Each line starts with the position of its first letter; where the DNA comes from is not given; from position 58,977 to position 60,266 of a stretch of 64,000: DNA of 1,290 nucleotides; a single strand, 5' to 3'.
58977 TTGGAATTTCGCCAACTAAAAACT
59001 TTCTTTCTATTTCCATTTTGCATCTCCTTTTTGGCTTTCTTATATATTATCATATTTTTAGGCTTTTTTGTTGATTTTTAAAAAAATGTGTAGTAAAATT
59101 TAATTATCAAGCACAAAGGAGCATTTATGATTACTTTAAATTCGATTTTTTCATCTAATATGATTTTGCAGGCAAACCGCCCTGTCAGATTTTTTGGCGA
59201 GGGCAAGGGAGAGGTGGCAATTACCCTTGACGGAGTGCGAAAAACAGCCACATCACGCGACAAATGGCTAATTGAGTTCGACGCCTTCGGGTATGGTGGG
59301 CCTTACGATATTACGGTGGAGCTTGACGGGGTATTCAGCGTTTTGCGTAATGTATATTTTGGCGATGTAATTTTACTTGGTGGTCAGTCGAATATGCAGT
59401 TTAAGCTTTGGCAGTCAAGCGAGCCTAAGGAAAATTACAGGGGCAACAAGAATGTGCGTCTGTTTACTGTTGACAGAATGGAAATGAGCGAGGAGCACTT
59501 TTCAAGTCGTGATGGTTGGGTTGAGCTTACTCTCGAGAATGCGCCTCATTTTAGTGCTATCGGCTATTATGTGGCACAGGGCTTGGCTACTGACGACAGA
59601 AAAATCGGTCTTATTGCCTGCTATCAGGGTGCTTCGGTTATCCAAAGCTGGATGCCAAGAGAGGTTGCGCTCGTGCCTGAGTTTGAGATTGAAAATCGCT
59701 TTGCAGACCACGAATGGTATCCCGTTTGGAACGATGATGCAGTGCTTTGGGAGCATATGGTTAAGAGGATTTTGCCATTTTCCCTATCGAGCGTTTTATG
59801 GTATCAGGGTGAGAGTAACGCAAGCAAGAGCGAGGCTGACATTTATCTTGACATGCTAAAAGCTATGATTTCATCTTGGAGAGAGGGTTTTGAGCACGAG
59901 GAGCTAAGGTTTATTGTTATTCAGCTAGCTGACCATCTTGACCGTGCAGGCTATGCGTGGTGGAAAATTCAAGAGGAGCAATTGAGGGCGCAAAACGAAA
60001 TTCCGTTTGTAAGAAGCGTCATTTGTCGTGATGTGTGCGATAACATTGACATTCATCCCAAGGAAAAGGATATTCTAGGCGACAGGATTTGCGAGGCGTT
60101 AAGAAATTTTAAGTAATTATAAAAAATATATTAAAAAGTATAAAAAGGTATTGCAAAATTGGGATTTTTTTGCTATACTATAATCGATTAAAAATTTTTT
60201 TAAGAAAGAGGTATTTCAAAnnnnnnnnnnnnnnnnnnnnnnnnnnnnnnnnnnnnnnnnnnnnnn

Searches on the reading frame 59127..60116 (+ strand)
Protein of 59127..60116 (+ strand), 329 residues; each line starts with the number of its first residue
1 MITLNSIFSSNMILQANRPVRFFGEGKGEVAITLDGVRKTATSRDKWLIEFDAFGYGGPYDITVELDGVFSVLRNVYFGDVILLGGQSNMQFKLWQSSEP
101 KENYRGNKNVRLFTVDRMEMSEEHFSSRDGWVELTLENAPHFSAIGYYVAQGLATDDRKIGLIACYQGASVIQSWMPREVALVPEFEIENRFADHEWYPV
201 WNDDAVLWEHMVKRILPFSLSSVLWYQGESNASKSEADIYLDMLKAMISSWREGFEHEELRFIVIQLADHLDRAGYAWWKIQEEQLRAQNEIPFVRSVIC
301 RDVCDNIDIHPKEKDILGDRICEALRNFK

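Call 69: search_protein_families(library=pfam, proteins=[window:59127-60116:+], max_evalue=0.001)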
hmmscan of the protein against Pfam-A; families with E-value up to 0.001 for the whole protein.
window:59127-60116:+ (329 aa): 1 family
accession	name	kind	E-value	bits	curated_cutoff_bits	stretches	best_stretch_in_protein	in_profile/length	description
PF03629.24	SASA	-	1.3e-20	74.4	24.8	1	80-324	3-223/226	Carbohydrate esterase, sialic acid-specific acetylesterase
